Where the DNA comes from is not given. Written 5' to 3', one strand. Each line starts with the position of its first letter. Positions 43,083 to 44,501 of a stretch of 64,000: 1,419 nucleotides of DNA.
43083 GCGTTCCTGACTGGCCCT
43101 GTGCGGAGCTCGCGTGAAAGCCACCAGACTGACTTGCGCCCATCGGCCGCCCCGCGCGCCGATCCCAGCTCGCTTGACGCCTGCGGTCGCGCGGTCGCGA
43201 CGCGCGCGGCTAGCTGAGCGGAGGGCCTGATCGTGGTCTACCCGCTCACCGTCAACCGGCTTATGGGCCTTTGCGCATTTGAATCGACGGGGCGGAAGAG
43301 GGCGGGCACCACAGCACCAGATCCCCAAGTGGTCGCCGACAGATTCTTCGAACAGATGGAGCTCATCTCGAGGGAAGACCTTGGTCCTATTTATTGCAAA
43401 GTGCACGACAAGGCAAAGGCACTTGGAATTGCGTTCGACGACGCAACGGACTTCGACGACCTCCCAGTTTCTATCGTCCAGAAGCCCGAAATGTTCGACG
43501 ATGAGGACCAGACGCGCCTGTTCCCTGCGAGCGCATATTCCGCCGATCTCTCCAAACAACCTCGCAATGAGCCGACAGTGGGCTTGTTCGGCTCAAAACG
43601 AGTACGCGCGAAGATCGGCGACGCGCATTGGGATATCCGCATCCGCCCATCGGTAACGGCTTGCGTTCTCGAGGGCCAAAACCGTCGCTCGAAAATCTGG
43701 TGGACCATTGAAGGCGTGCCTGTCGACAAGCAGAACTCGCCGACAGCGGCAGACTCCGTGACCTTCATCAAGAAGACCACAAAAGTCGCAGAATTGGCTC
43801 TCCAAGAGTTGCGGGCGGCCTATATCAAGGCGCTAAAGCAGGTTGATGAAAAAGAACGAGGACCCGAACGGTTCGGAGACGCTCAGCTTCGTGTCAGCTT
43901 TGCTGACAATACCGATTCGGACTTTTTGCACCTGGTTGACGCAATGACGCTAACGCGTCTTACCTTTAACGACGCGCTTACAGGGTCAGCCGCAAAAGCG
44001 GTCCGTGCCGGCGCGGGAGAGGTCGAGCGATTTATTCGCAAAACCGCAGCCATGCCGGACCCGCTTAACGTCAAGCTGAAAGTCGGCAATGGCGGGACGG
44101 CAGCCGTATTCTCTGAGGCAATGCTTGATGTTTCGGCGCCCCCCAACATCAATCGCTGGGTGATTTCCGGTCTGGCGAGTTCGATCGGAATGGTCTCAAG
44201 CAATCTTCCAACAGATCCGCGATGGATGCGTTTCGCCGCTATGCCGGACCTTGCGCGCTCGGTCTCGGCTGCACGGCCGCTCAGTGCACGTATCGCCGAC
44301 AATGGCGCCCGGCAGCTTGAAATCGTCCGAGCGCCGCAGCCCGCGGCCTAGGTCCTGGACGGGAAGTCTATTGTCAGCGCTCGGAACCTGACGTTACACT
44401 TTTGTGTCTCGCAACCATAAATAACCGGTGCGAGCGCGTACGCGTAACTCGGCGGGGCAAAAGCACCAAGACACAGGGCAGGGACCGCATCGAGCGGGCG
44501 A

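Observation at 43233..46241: Unknown two-gene module: 372-aa orphan protein plus 577-aa nitrilase-fold protein at the head of the defence-like island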

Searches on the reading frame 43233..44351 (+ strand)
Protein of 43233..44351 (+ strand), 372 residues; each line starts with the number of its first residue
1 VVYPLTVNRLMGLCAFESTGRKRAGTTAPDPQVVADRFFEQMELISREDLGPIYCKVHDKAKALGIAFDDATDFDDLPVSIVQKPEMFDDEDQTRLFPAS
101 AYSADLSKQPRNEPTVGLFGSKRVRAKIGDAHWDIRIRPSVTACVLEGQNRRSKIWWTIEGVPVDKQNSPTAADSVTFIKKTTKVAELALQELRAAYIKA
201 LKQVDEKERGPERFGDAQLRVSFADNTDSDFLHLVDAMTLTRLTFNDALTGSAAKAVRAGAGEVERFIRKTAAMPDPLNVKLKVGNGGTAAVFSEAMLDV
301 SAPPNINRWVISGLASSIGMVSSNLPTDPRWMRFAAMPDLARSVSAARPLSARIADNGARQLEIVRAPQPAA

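Call 3: search_protein_families(library=pfam, proteins=[window:43233-44351:+], max_evalue=1)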
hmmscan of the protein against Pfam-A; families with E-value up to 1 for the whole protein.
window:43233-44351:+ (372 aa): 1 family
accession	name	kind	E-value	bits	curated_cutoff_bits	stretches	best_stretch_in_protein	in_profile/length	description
PF22994.1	RSC4_Ig_like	-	0.1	12.5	24.2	1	130-174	54-97/150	RSC4 Ig-like domain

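Call 4: search_protein_families(library=padloc, proteins=[window:43233-44351:+], max_evalue=1)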
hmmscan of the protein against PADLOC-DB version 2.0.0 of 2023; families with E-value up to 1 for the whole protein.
window:43233-44351:+ (372 aa): 0 families

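Call 5: search_protein_families(library=ncbifam, proteins=[window:43233-44351:+], max_evalue=1)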
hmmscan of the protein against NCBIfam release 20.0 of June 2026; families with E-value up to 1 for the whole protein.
window:43233-44351:+ (372 aa): 0 families

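Call 7: find_homologous_proteins(query=window:43233-44351:+)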
Query window:43233-44351:+ (372 aa): 11 proteins with E <= 0.001 among 7911 candidates.
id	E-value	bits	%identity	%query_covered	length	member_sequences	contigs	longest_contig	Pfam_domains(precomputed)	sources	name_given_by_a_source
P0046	1.1e-243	826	100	100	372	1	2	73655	-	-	-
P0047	3.0e-97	344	48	98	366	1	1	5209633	-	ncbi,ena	-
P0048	9.5e-93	329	53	83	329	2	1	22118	-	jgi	-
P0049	1.2e-87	312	46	98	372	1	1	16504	-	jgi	jgi:hypothetical protein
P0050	2.5e-85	305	44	99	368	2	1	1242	-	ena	-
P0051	3.2e-85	305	45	94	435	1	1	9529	-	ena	-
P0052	4.2e-82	294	45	95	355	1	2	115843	-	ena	-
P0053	7.3e-60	221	38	98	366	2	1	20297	-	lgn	-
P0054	1.6e-59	220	39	98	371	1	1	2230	-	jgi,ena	-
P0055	4.9e-59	218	39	98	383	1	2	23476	-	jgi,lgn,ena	-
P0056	3.7e-46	176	34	98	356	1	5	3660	-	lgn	-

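Call 24: search_solved_structures(query=A2, max_evalue=10, show_alignments=1)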
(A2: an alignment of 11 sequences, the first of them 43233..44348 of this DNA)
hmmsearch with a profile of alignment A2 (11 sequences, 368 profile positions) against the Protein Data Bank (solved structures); distinct sequences matched with E-value up to 10: 2.
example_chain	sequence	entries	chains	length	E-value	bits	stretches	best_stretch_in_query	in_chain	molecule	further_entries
8jiv_CW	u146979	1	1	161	0.25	13.5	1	223-290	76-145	TRASH domain-containing protein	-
5cwo_A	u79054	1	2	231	2.1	10.4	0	242-293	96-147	Designed helical repeat protein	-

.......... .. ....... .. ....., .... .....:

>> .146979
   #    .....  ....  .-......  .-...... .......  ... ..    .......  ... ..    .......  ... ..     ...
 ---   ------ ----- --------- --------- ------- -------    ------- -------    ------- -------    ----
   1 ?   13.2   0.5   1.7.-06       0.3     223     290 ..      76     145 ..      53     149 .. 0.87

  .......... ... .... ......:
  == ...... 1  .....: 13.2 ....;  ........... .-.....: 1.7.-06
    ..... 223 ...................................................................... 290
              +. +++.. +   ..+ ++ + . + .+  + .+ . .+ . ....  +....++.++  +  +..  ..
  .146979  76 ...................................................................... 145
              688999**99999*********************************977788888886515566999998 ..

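Call 37: predict_structure(alignment_id=A2)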
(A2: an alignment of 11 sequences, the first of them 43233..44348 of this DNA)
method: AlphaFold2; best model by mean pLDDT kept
length: 372 residues; sequences in the alignment: 11
mean_pLDDT: 83.2   pTM: 0.87
mean pLDDT of the five models: 83.2, 82.5, 81.4, 81.2, 78.3
residues with pLDDT >= 90: 161; 70-90: 147; 50-70: 48; < 50: 16
segments of 3 or more residues with pLDDT < 50: 21-25, 88-91, 369-372
pLDDT, mean of each block of 10 residues (from residue 1): 88 78 57 89 93 89 78 71 61 73 59 80 88 92 80 91 83 94 94 92 81 87 92 92 92 91 97 93 87 94 91 81 60 75 88 89 67 38
secondary structure, 60 per line:
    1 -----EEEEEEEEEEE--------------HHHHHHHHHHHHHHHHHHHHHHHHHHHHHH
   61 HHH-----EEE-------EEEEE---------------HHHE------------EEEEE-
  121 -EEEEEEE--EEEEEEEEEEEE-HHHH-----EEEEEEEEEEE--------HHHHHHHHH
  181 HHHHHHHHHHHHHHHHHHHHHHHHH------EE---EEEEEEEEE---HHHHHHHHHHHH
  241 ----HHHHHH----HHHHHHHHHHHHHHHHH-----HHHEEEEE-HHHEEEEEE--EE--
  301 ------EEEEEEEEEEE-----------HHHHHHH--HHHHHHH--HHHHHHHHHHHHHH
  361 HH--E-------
elements in order: E6-16 H31-63 E69-71 E79-83 E115-119 E122-128 E131-142 H144-147 E153-163 H172-205 E217-225 H229-240 H245-250 H255-271 E280-284 E289-294 E307-317 H329-335 H338-344 H347-362

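Call 39: fold_search(model_id=the predicted structure, library=pdb)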
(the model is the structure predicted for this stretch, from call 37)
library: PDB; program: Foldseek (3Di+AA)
matches with E <= 10: 673; with E <= 0.001: 0
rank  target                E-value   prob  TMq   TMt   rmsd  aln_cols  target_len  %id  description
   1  2fpn                  3.6e-03  0.47  0.15  0.25  18.6       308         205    6  The crystal structure of the ywmB protein from Bacillus subtilis (released 2006-03-14)
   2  2ns9_A                1.1e-02  0.18  0.10  0.20  17.4       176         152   12  Crystal structure of protein APE2225 from Aeropyrum pernix K1, Pfam COXG (released 2006-11-14)
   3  5gwo_C                1.6e-02  0.33  0.16  0.28  14.3       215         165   12  Crystal structure of RCAR3:PP2C S265F/I267M with (+)-ABA (released 2017-09-13)
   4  4bkc_A                2.3e-02  0.57  0.20  0.38  13.6       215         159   10  Crystal Structure of a unusually linked dimeric variant of Bet v 1 (released 2013-11-27)
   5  2ns9_B                2.5e-02  0.28  0.14  0.29  16.2       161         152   15  Crystal structure of protein APE2225 from Aeropyrum pernix K1, Pfam COXG (released 2006-11-14)
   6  4la7_A                2.9e-02  0.44  0.19  0.33  14.2       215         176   13  X-ray crystal structure of the PYL2-quinabactin-Hab1 ternary complex (released 2013-08-07)
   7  3kdj_A                3.0e-02  0.72  0.22  0.40  13.7       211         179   14  Complex structure of (+)-ABA-bound PYL1 and ABI1 (released 2009-11-10)
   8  3oji_B                3.0e-02  0.38  0.18  0.31  14.4       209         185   14  X-ray crystal structure of the Py13 -pyrabactin complex (released 2011-08-10)
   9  4ol4                  3.0e-02  0.20  0.10  0.19  15.8       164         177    7  Crystal structure of secreted proline rich antigen MTC28 (Rv0040c) from Mycobacterium tuberculosis (released 2015-01-28)
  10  9v86_A                3.0e-02  0.14  0.15  0.08  24.3       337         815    9  Cryo-EM structure of KICSTOR CCC complex (state 3) (released 2025-11-12)
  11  4pws                  3.2e-02  0.15  0.10  0.18  16.2       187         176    7  Crystal structure of secreted proline rich antigen MTC28 (Rv0040c) at 2.15 A with bound chloride from Mycobacterium tube (released 2015-03-25)
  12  4qdc                  3.4e-02  0.44  0.14  0.14   8.9       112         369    7  Crystal structure of 3-ketosteroid-9-alpha-hydroxylase 5 (KshA5) from R. rhodochrous in complex with FE2/S2 (INORGANIC)  (released 2014-07-30)
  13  6ka3_D                3.4e-02  0.10  0.11  0.21  17.5       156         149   11  Crystal structure of a Thebaine synthase from Papaver somniferum (released 2020-06-24)
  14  2pcs                  3.6e-02  0.30  0.17  0.33  13.4       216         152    6  Crystal structure of conserved protein from Geobacillus kaustophilus (released 2007-04-10)
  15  3k3k_B                3.6e-02  0.28  0.16  0.29  15.9       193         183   12  Crystal structure of dimeric abscisic acid (ABA) receptor pyrabactin resistance 1 (PYR1) with ABA-bound closed-lid and (released 2009-11-17)
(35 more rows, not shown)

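Call 55: search_protein_representatives(alignment_id=A2)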
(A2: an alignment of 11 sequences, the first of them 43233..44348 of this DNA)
Query: 11 sequences, 368 profile positions. Proteins with E-value up to 0.001 (for the whole library): 90; up to 1e-10: 82; up to 1e-30: 51. The best 90 are listed.
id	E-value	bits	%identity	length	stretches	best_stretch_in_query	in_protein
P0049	1.3e-165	567.2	-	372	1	1-366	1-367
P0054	2.2e-149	513.8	-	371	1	1-366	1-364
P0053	4.7e-149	512.8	-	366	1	1-365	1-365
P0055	3.9e-140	483.4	-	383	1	1-366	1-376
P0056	5.9e-131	453.2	-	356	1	3-365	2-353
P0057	8.6e-125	432.9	-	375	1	1-365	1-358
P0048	1.0e-122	426.1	-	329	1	59-363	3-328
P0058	2.2e-116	405.3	-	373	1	1-362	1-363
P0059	5.7e-99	348.0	-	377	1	3-365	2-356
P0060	1.2e-95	337.0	-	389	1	1-362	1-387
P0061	2.6e-90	319.5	-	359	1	1-362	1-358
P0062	9.3e-70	251.8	-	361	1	1-363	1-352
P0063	1.3e-68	248.1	-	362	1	1-362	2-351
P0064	7.8e-65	235.6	-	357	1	1-362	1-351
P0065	2.2e-51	191.4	-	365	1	1-364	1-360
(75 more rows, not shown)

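Call 57: search_protein_families(library=pfam, alignment_id=A5, max_evalue=0.5)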
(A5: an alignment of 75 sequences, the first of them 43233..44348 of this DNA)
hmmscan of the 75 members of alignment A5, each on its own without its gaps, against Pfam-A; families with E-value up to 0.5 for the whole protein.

A. member 1, window:43233-44348:+ (372 aa): 1 family
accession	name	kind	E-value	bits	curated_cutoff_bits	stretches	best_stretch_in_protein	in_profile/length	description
PF22994.1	RSC4_Ig_like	-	0.1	12.5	24.2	1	130-174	54-97/150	RSC4 Ig-like domain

B. families by the number of members that match (of 75 scanned): 28 families (the first 25 are shown)
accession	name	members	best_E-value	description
PF20269.3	CATRA-N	1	0.021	CASPASE and TPR Repeat-Associated N-terminal domain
PF04286.17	DUF445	1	0.027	Protein of unknown function (DUF445)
PF02885.22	Glycos_trans_3N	1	0.032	Glycosyl transferase family, helical bundle domain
PF08951.15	EntA_Immun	1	0.034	Enterocin A Immunity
PF21066.3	Reovirus_L2_MT2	1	0.04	Reovirus core-spike protein lambda-2 (L2), methyltransferase-2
PF13946.11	DUF4214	1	0.042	Domain of unknown function (DUF4214)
PF20127.4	DUF6517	1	0.051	Family of unknown function (DUF6517)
PF01883.24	FeS_assembly_P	1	0.054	Iron-sulfur cluster assembly protein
PF12147.14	Methyltransf_20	1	0.079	Putative methyltransferase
PF25213.1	HVO_A0261_N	1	0.089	HVO_A0261 N-terminal domain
PF22994.1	RSC4_Ig_like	1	0.1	RSC4 Ig-like domain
PF03512.19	Glyco_hydro_52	1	0.1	Glycosyl hydrolase family 52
PF19866.4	DUF6339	1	0.12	Family of unknown function (DUF6339)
PF09457.15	RBD-FIP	1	0.12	FIP domain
PF08490.17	DUF1744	1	0.15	Domain of unknown function (DUF1744)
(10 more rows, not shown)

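Call 59: search_solved_structures(query=A5, max_evalue=10)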
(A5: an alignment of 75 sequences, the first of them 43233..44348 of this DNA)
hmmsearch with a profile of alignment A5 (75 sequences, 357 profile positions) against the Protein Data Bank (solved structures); distinct sequences matched with E-value up to 10: 2.
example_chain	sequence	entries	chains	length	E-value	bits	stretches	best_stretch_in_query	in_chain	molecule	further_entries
2fn5_A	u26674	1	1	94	1.1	11.6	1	245-286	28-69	Neurabin-1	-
1wf8_A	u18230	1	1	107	1.5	11.2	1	245-286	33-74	Neurabin-I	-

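Call 60: find_encoding_contigs(protein=P0047, flank=10000, max_places=2)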
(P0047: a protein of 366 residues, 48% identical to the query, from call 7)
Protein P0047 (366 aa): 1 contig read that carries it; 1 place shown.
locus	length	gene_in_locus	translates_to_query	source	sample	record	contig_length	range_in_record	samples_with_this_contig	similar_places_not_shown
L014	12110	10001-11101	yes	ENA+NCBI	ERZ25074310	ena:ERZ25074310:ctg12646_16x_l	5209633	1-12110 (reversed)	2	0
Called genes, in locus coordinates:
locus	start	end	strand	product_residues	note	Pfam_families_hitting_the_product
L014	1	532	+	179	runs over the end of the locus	-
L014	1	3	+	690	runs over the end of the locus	PF01590:GAF (faint), PF02518:HATPase_c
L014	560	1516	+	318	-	-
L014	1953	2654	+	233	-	-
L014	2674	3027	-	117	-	-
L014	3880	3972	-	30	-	-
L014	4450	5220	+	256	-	PF01048:PNP_UDP_1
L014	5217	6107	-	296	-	PF03848:TehB, PF08241:Methyltransf_11 (weak), PF13649:Methyltransf_25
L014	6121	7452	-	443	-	PF04055:Radical_SAM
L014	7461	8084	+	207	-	-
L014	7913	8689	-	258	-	PF25164:CoiA_N (weak)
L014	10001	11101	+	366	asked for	-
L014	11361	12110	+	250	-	?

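Call 61: find_encoding_contigs(protein=P0053, flank=10000, max_places=2)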
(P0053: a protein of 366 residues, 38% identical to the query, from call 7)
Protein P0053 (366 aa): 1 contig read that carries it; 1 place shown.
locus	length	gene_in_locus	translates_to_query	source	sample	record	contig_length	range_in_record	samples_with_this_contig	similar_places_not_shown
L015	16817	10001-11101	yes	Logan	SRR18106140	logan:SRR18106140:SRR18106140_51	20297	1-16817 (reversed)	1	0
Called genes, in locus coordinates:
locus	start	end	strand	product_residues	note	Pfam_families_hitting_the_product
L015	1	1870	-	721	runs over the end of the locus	PF07715:Plug, PF00593:TonB_dep_Rec_b-barrel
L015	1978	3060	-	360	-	-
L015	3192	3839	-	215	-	PF01656:CbiA, PF07015:VirC1 (faint), PF13614:AAA_31 (weak)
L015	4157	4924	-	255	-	-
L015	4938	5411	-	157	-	PF04343:DUF488, PF22751:DUF488-N3a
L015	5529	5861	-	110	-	PF20137:BubE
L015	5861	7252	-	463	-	PF14464:Prok-JAB (weak), PF00899:ThiF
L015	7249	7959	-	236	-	PF14462:Prok-E2_E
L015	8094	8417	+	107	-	PF01381:HTH_3, PF12844:HTH_19, PF13443:HTH_26, PF13560:HTH_31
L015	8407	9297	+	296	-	PF06114:Peptidase_M78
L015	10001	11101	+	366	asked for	-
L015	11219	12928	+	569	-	-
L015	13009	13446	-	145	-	-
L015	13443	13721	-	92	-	PF02604:PhdYeFM_antitox (weak)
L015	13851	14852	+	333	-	PF02899:Phage_int_SAM_1 (weak), PF13495:Phage_int_SAM_4, PF00589:Phage_integrase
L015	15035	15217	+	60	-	-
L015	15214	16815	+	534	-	?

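Call 72: search_protein_families(library=phrogs, proteins=[window:43233-44351:+], max_evalue=1)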
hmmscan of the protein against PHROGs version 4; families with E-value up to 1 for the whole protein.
window:43233-44351:+ (372 aa): 2 families
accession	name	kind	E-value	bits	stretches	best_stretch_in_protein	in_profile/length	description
phrog_18996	-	unknown function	0.087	14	1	186-217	34-65/93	-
phrog_20203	-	unknown function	0.34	12.1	1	119-187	4-63/75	-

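Call 73: fold_search(model_id=the predicted structure, library=viral)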
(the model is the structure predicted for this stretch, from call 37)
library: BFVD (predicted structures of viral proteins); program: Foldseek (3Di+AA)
matches with E <= 10: 580; with E <= 0.001: 0
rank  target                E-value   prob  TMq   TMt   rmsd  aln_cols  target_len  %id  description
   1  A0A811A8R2            9.4e-03  0.08  0.12  0.11  24.8       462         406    7  (no name in the UniProt tables at hand)
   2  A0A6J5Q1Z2            1.3e-02  0.16  0.14  0.16  17.6       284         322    8  Uncharacterized protein [uncultured Caudovirales phage]
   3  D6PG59                1.4e-02  0.80  0.19  0.16  21.3       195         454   10  (no name in the UniProt tables at hand)
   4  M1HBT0                2.2e-02  0.13  0.11  0.11  19.7       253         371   10  (no name in the UniProt tables at hand)
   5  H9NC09                3.5e-02  0.91  0.21  0.47   5.6       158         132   12  (no name in the UniProt tables at hand)
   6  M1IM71                4.0e-02  0.44  0.17  0.36  15.2       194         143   12  (no name in the UniProt tables at hand)
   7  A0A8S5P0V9            4.0e-02  0.14  0.12  0.20  21.0       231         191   11  Uncharacterized protein [Myoviridae sp. ctLnO19]
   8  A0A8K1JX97            5.0e-02  0.08  0.09  0.11  15.8       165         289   12  Nonstructural protein (Fragment) [Tomato spotted wilt virus]
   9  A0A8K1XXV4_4          5.6e-02  0.04  0.09  0.05  26.0       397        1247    6  (no name in the UniProt tables at hand)
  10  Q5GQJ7                5.9e-02  0.14  0.12  0.09  11.4       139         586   11  Hypothetical-Protein / belonging to T4-LIKE GC: 841 [Synechococcus phage S-PM2]
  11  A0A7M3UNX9            7.1e-02  0.08  0.11  0.18  17.3       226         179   12  Uncharacterized protein [Pyramimonas orientalis virus]
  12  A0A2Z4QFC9            7.5e-02  0.16  0.18  0.11  17.3       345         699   13  Uncharacterized protein [Erwinia phage vB_EamM_Alexandra]
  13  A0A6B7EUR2            7.9e-02  0.09  0.10  0.20  17.0       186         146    8  (no name in the UniProt tables at hand)
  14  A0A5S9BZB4            8.4e-02  0.12  0.18  0.18  31.3       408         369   11  Uncharacterized protein [Tenacibaculum phage PTm1]
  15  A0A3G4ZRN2            8.4e-02  0.09  0.09  0.16  18.5       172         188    8  Uncharacterized protein [Dasosvirus sp.]
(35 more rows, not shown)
